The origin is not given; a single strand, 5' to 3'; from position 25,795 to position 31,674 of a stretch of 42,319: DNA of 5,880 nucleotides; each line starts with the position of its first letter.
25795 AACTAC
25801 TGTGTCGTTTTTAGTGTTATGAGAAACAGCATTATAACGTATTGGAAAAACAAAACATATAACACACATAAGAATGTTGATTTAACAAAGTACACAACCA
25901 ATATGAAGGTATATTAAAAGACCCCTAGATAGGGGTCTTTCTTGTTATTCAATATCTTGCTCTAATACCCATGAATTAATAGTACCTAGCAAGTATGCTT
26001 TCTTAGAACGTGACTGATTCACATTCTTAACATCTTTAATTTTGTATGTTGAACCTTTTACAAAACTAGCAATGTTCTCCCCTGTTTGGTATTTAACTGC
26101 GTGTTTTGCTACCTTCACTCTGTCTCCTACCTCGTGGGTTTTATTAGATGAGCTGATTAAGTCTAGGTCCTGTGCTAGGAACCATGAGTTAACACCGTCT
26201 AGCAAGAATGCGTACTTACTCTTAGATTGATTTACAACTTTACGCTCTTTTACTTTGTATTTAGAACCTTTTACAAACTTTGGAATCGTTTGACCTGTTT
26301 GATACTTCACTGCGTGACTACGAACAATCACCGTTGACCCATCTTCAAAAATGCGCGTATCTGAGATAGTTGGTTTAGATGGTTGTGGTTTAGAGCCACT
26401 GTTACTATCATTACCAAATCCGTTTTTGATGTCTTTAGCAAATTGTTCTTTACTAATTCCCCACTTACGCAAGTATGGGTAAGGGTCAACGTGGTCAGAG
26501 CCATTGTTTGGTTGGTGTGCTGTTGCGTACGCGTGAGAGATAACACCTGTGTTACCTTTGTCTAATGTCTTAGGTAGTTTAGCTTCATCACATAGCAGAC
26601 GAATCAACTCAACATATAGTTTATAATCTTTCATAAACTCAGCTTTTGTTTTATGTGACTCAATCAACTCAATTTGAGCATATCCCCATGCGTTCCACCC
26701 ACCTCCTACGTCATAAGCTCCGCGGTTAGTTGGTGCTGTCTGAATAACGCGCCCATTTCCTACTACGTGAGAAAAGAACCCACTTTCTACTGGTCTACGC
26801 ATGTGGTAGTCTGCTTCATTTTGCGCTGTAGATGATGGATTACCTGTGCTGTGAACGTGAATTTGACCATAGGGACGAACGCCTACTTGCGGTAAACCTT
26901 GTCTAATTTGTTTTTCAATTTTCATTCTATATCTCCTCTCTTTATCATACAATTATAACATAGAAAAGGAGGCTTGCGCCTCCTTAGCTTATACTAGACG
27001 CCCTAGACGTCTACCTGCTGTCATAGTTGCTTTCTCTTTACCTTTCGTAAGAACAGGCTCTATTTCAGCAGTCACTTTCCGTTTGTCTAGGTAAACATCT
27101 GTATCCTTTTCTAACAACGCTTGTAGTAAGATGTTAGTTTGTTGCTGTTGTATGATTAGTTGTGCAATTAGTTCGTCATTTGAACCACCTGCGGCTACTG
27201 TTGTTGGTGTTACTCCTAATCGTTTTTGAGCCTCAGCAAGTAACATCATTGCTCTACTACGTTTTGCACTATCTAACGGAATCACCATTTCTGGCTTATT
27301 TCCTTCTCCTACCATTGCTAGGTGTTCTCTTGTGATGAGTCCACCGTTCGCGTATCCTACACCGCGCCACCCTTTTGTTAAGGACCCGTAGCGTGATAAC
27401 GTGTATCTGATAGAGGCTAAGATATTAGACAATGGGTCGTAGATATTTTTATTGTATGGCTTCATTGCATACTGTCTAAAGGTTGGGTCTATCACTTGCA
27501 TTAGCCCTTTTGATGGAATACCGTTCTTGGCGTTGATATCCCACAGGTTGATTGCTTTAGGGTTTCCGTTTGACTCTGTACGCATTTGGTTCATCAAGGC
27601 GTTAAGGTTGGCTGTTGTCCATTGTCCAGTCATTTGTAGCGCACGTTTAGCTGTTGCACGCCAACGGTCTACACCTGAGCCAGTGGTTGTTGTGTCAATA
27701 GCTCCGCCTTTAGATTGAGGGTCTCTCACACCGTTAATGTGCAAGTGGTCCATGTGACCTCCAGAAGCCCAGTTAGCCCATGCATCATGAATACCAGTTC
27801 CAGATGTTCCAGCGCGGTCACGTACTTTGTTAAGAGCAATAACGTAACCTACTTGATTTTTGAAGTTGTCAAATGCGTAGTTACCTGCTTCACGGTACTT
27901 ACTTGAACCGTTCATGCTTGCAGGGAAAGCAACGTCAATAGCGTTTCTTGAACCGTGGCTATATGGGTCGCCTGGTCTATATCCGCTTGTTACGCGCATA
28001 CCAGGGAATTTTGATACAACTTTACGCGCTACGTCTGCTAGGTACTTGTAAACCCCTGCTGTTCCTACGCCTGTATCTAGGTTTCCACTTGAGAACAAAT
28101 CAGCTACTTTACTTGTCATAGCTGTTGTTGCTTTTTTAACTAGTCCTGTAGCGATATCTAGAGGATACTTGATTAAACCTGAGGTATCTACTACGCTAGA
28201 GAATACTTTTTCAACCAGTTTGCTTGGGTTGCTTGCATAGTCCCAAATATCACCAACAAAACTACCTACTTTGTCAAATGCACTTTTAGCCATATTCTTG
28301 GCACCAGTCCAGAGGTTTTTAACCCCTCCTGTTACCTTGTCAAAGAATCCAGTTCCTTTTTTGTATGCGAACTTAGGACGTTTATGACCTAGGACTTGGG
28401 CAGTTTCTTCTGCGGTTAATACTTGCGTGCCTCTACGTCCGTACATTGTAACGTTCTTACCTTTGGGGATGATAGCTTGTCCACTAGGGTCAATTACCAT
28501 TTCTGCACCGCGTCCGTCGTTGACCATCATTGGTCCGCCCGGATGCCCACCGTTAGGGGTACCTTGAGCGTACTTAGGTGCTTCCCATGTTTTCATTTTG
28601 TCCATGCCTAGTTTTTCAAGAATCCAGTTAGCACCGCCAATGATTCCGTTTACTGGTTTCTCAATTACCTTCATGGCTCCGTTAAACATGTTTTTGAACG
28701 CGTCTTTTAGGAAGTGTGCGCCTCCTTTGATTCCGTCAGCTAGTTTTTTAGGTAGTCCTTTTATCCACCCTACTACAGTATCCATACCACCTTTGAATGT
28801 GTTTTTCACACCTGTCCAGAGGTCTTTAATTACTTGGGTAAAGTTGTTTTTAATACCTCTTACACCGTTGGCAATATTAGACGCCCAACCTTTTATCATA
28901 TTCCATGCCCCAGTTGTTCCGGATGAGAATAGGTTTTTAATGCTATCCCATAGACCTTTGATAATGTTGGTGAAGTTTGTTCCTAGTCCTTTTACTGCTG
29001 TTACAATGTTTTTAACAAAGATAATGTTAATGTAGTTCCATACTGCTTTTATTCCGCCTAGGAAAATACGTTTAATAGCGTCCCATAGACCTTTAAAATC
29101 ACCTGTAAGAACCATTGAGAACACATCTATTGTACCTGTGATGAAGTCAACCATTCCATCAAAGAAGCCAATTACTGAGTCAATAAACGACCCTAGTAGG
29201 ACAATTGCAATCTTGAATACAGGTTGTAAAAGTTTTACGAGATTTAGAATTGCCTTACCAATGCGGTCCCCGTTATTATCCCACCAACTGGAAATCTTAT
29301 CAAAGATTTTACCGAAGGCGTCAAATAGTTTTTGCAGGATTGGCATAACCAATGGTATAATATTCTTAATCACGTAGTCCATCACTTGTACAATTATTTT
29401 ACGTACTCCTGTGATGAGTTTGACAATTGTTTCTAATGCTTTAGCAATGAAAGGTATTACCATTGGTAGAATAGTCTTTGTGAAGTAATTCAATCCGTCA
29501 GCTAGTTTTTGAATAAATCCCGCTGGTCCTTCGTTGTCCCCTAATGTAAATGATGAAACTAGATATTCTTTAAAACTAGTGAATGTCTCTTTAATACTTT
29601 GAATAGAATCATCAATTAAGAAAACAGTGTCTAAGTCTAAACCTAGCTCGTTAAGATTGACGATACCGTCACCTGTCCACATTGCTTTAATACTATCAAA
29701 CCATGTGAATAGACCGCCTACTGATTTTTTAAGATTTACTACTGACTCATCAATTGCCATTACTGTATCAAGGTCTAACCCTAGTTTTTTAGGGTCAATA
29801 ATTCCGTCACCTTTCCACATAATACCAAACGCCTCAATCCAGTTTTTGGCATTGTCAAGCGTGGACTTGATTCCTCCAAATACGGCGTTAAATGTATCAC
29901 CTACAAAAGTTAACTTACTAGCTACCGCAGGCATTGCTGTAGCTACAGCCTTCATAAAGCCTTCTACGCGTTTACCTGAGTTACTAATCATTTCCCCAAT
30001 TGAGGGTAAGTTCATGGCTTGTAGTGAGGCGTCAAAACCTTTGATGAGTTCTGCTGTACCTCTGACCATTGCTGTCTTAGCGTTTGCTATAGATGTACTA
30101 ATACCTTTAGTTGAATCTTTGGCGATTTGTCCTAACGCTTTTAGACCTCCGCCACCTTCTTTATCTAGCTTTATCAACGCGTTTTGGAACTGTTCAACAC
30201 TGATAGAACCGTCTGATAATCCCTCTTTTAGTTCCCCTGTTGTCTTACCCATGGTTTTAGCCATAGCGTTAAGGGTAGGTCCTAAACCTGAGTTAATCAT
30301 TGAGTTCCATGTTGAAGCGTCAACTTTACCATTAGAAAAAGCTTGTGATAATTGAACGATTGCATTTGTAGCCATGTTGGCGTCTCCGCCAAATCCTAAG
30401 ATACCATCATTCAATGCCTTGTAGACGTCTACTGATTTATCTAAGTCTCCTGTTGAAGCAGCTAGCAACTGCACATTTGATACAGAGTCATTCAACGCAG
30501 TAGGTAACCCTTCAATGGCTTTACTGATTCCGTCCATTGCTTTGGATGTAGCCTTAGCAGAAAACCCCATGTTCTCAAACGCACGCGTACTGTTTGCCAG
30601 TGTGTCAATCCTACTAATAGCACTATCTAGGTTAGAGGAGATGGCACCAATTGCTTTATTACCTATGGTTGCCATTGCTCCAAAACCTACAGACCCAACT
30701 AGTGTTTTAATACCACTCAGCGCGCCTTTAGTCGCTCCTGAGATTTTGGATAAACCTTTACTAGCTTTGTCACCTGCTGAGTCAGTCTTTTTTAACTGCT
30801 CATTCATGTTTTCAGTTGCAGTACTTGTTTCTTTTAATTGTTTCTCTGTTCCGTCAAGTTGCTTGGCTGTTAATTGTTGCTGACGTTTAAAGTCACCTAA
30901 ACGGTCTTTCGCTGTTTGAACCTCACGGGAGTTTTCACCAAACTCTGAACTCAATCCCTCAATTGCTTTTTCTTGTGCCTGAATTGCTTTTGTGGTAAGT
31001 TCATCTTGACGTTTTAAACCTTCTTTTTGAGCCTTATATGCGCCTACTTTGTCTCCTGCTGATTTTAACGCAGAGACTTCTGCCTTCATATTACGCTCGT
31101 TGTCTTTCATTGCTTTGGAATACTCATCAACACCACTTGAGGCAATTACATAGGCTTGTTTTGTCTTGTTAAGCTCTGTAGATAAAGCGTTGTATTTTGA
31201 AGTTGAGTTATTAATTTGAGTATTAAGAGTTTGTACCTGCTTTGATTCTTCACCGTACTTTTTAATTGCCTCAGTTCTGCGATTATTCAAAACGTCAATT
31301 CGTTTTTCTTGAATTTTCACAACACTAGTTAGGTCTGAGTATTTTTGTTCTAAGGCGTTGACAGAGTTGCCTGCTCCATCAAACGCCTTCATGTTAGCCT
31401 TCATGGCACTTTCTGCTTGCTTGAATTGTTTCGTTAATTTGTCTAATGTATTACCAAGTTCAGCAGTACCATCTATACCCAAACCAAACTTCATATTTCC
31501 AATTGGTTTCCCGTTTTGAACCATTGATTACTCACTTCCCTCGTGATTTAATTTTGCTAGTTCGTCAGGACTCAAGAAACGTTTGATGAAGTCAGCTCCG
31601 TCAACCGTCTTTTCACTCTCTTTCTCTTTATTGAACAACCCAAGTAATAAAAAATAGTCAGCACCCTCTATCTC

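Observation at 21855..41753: Late strand is cut into insulated units by recurrent terminator-then-extended -10 promoter modules (TGnTATAAT)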

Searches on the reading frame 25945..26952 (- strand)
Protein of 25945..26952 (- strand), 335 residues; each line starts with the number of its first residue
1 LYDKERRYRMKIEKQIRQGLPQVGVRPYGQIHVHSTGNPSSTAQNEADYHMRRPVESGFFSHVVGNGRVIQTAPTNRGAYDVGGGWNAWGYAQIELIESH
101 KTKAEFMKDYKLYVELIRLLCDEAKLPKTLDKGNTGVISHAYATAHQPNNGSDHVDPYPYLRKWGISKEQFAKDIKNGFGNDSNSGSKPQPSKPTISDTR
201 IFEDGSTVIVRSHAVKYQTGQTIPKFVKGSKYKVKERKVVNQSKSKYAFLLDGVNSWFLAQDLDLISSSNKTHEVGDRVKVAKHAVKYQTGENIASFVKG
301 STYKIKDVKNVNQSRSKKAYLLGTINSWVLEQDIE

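Call 9: search_protein_families(library=phrogs, proteins=[window:25945-26952:-])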
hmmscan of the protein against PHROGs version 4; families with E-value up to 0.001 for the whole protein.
window:25945-26952:- (335 aa): 10 families
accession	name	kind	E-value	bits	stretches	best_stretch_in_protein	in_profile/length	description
phrog_1110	-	lysis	8.3e-83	279.2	1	12-190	5-183/301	endolysin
phrog_8164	-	lysis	1.9e-40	140.2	1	28-197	26-198/320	endolysin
phrog_3393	-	lysis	9.2e-32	112.1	1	14-198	11-196/342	endolysin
phrog_833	-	lysis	5.7e-27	96.2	1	28-218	30-192/294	endolysin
phrog_2338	-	lysis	4e-26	93.2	1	21-200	21-204/346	endolysin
phrog_5182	-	lysis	1.8e-23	84.7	1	30-268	37-185/321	endolysin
phrog_2742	-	lysis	1.7e-16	61.5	2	267-322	201-249/318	endolysin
phrog_15956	-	tail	1.5e-06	28.9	0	209-261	173-223/228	tail assembly protein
phrog_3088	-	lysis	1.7e-06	29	1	30-117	26-114/248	amidase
phrog_16339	-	unknown function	1.3e-05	25.9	1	149-260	11-118/206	-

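Call 55: search_dna_similar(query=window:25945-26925:-, collection=phages, mode=protein, max_rows=12)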
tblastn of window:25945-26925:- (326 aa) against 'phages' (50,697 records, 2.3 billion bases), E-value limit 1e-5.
Records with a match: 539; places in all: 542; records where one place covers at least 80% of the query: 0.
Best place of each record, by identity: 60-80% 40; <60% 499.
By first word of the organism name: Streptococcus 225; Enterococcus 143; Listeria 58; Bacillus 26; Lactococcus 25; Leuconostoc 18; Lactobacillus 18; Latilactobacillus 11; Weissella 6; Lacticaseibacillus 2; and 6 more.
By host as written in the record: Listeria monocytogenes 46; Enterococcus faecalis 41; - 22; Lactococcus lactis 18; Bacillus anthracis 12; Streptococcus suis 11; Enterococcus faecium 9; Leuconostoc pseudomesenteroides LN02 8; and 270 more.
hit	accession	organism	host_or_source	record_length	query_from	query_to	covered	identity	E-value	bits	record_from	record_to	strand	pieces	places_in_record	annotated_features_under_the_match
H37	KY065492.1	Streptococcus phage IPP54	Streptococcus pneumoniae 32F/2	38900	1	245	75%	50.4%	2e-71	246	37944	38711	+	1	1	lytic amidase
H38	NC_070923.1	Streptococcus phage IPP54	Streptococcus pneumoniae 32F/2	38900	1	245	75%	50.4%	2e-71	246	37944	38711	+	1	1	endolysin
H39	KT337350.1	Streptococcus phage phiARI0455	Streptococcus pneumoniae 09B13723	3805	1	211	65%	57.2%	5e-62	337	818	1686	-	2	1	amidase_2 domain protein | CW_binding_1 domain protein | holin_LLH domain protein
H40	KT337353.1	Streptococcus phage phiARI0460-2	Streptococcus pneumoniae 08B02743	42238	1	211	65%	56.7%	2e-36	286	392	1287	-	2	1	amidase_2 domain protein | CW_binding_1 domain protein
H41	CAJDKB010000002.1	Enterococcus phage vB_EhiS_268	Cheese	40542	2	192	59%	62.3%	5e-78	265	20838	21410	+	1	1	Phage lysin, N-acetylmuramoyl-L-alanine amidase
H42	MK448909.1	Streptococcus phage Javan330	Streptococcus mitis SK137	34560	6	202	60%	60.4%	1e-74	254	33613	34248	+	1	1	cell wall-associated murein hydrolase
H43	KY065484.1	Streptococcus phage IPP44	Streptococcus pneumoniae USA11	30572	6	202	60%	60.4%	2e-74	254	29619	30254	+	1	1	lytic amidase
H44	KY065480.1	Streptococcus phage IPP40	Streptococcus pneumoniae Ala243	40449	1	211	65%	56.2%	9e-73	249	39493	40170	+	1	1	autolysin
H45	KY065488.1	Streptococcus phage IPP50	Streptococcus pneumoniae 12F/3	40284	1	211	65%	56.2%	2e-72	248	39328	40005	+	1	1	autolysin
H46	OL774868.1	Streptococcus phage OlisA1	Streptococcus oralis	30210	6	174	52%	70.0%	3e-74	254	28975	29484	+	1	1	N-acetylmuramoyl-L-alanine amidase family protein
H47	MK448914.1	Streptococcus phage Javan348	Streptococcus oralis ATCC_49296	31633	6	174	52%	70.0%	8e-74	252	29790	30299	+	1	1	cell wall-associated murein hydrolase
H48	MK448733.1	Streptococcus phage Javan345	Streptococcus oralis 65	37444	6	170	51%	71.7%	2e-74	254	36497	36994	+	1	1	cell wall-associated murein hydrolase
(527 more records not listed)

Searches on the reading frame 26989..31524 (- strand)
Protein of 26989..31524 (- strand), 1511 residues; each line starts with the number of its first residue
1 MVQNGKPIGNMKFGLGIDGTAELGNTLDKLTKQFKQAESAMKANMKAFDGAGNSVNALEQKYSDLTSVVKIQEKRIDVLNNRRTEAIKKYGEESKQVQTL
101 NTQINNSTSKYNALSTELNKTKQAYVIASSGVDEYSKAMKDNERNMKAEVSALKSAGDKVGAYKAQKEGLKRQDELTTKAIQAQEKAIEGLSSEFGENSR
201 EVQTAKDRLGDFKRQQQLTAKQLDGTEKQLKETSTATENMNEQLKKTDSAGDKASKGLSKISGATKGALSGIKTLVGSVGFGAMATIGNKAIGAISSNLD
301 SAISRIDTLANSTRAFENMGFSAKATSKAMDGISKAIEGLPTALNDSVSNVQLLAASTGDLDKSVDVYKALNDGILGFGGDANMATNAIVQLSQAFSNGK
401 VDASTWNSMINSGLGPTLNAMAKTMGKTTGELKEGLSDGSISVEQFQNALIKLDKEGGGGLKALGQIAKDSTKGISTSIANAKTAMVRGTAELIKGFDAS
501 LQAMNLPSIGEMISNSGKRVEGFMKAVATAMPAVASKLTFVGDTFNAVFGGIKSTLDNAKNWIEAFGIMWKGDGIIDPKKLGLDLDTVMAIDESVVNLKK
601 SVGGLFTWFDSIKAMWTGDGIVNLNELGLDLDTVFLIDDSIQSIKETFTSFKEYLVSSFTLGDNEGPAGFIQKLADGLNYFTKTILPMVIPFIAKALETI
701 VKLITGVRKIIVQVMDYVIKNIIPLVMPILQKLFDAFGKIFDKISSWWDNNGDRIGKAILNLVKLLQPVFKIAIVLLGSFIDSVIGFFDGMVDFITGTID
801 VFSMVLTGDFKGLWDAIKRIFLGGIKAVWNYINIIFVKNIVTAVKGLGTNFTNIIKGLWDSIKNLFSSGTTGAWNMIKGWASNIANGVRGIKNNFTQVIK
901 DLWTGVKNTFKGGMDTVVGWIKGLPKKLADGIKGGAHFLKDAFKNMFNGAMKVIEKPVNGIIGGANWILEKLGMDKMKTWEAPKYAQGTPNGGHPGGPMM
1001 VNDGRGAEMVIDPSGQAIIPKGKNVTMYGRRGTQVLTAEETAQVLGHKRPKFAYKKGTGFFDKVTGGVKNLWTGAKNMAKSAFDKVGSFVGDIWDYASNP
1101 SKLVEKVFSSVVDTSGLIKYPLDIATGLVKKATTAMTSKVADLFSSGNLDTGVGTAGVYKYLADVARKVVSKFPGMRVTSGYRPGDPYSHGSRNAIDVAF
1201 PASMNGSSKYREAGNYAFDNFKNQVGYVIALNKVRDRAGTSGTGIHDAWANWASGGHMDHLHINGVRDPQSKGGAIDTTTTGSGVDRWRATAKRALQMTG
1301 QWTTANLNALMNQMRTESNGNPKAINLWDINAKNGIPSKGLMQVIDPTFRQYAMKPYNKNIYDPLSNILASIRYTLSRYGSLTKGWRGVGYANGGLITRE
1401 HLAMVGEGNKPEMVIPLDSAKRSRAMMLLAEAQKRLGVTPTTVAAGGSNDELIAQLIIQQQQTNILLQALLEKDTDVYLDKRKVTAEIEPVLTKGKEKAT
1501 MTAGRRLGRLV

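Call 9: search_protein_families(library=phrogs, proteins=[window:26989-31524:-])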
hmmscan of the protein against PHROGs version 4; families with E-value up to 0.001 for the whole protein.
window:26989-31524:- (1511 aa): 39 families (the best 25 are shown)
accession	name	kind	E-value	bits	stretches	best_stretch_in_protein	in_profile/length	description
phrog_167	-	tail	9.5e-232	773.6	1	2-1498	3-1533/1555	tail length tape measure protein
phrog_4070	-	tail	3.3e-104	350.9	2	891-1502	328-980/989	tail length tape measure protein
phrog_10613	-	tail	5.2e-53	181.3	3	5-140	4-139/237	tail length tape measure protein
phrog_1686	-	tail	1.5e-51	176.4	1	179-696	15-386/1224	tail length tape measure protein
phrog_8537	-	unknown function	3.1e-51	175.9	1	1276-1494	129-367/384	-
phrog_5448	-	tail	2.6e-47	161.6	2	1277-1414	2586-2726/3103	tail length tape measure protein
phrog_58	-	tail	1.9e-46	160.1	1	33-1017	49-1013/1544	tail length tape measure protein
phrog_1204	-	tail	4.3e-41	141.9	2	229-610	125-528/1483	tail protein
phrog_1535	-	tail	9.6e-40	137.6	2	511-1011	598-1083/1152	tail length tape measure protein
phrog_4197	-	tail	4.9e-38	131.6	2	1278-1440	1434-1600/1783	tail length tape measure protein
phrog_11489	-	unknown function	3.4e-37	129.1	1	1301-1448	1490-1643/1717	-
phrog_1293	-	tail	3.2e-36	125.6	3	980-1067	1261-1347/1424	tail length tape measure protein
phrog_35723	-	unknown function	1.4e-35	123.4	1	95-529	19-445/1720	-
phrog_1272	-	tail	4.2e-35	121.9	3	466-1253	537-1139/1606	tail length tape measure protein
phrog_7972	-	unknown function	1.2e-33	118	1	228-569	19-345/687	-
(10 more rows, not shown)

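Call 22: find_homologous_proteins(query=window:26989-31524:-, max_evalue=1e-100)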
Query window:26989-31524:- (1511 aa): 311 proteins with E <= 1e-100 among 8000 candidates; the best 120 are listed.
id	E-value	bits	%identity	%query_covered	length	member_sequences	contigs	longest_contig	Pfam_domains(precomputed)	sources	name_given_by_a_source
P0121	0.0e+0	3296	99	99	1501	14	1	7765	PF20155.5,PF01464.26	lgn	-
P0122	0.0e+0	2095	63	100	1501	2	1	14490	PF20155.5,PF01464.26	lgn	-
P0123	0.0e+0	2035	62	100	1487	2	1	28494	PF20155.5,PF01464.26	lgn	-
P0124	0.0e+0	1962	59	100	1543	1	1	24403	PF20155.5,PF01464.26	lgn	-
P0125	0.0e+0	1728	53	100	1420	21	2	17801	PF10145.15,PF01464.26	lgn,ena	-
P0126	0.0e+0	1689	54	100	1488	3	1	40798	PF20155.5,PF01464.26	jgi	jgi:tape measure domain-containing protein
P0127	0.0e+0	1689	55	98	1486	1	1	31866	PF20155.5,PF01464.26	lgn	-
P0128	0.0e+0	1677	54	99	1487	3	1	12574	PF20155.5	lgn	-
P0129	0.0e+0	1675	54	98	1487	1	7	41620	PF20155.5,PF01464.26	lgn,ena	-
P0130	0.0e+0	1671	54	99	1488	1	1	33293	PF20155.5,PF01464.26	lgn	-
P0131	0.0e+0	1669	53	100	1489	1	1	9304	PF20155.5,PF01464.26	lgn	-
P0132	0.0e+0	1667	54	98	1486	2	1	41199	PF20155.5,PF01464.26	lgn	-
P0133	0.0e+0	1663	53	98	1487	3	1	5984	PF20155.5,PF01464.26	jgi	-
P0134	0.0e+0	1663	54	98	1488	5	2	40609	PF20155.5,PF01464.26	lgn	-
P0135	0.0e+0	1662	54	99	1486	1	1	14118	PF20155.5,PF01464.26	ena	-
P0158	0.0e+0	1524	65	57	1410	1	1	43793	PF10145.15,PF01464.26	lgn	-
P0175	0.0e+0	1507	66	54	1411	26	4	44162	PF10145.15,PF01464.26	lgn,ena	-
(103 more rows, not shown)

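Call 23: find_encoding_contigs(protein=P0175, flank=10000, max_places=2)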
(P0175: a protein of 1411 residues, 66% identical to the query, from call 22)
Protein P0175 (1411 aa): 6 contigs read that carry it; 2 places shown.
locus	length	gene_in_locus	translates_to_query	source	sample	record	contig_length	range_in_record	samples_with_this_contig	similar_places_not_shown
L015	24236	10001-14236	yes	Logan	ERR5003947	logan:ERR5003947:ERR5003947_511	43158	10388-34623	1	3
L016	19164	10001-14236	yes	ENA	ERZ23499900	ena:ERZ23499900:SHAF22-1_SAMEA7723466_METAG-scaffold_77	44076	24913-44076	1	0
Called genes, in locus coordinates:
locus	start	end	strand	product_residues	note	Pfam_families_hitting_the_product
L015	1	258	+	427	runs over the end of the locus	PF00176:SNF2-rel_dom (faint), PF00271:Helicase_C (weak)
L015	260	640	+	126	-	PF01844:HNH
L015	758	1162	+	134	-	PF13392:HNH_3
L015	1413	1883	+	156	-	PF05119:Terminase_4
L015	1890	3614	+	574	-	PF03354:TerL_ATPase, PF20441:TerL_nuclease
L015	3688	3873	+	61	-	-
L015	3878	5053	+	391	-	PF04860:Phage_portal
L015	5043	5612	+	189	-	PF04586:Peptidase_S78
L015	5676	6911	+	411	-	-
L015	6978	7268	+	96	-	PF05135:Phage_connect_1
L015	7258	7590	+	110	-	PF05521:Phage_HCP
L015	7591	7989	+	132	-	PF04883:HK97-gp10_like (weak)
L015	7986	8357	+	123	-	-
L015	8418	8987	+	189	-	PF04630:Phage_TTP_1 (weak)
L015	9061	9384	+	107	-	PF07463:NUMOD4, PF13392:HNH_3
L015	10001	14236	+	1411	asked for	PF10145:PhageMin_Tail, PF01464:SLT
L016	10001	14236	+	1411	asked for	PF10145:PhageMin_Tail, PF01464:SLT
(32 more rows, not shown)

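Call 24: find_encoding_contigs(protein=P0158, flank=10000, max_places=1)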
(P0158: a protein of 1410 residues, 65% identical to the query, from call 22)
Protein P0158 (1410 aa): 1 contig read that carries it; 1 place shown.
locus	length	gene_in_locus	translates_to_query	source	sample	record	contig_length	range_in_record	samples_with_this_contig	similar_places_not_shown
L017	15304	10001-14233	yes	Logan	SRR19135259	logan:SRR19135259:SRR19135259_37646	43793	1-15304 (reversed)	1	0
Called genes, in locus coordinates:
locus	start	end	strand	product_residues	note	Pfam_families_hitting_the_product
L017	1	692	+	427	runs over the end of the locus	PF00176:SNF2-rel_dom, PF00271:Helicase_C (weak)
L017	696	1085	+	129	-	PF01844:HNH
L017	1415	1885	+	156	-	PF05119:Terminase_4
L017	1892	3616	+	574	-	PF03354:TerL_ATPase, PF20441:TerL_nuclease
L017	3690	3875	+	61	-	-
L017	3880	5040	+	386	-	PF04860:Phage_portal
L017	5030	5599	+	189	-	PF04586:Peptidase_S78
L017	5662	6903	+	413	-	-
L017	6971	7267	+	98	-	PF05135:Phage_connect_1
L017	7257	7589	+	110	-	PF05521:Phage_HCP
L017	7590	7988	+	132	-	PF04883:HK97-gp10_like (faint)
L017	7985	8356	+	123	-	-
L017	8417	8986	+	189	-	PF04630:Phage_TTP_1 (weak)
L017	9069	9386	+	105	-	PF07463:NUMOD4, PF13392:HNH_3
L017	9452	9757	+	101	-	PF23857:Phage_TAC_19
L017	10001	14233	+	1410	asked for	PF10145:PhageMin_Tail, PF01464:SLT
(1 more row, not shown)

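Call 25: find_encoding_contigs(protein=P0125, flank=10000, max_places=2)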
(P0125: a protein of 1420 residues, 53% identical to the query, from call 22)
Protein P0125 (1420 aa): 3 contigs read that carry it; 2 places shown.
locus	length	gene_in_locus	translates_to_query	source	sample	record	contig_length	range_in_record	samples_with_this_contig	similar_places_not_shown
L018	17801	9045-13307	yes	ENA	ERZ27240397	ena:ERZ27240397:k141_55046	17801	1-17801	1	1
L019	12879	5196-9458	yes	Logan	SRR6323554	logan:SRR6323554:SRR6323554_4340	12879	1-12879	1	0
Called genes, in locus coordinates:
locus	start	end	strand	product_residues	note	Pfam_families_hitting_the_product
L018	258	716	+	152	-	PF05119:Terminase_4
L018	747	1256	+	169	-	PF07463:NUMOD4, PF13392:HNH_3, PF22083:I-HmuI_NUMOD-like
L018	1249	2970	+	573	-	PF03354:TerL_ATPase, PF20441:TerL_nuclease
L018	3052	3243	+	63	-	-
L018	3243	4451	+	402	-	PF04860:Phage_portal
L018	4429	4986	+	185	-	PF04586:Peptidase_S78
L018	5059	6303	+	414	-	PF05065:Phage_capsid, PF25209:Phage_capsid_4 (weak)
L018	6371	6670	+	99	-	PF05135:Phage_connect_1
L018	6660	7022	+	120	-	PF05521:Phage_HCP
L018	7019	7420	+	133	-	PF04883:HK97-gp10_like (weak)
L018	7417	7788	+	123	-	-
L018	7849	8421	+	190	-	PF04630:Phage_TTP_1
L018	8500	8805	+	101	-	PF23857:Phage_TAC_19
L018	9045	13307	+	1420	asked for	PF10145:PhageMin_Tail, PF01464:SLT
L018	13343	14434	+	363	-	PF01510:Amidase_2 (weak)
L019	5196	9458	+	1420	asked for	PF10145:PhageMin_Tail, PF01464:SLT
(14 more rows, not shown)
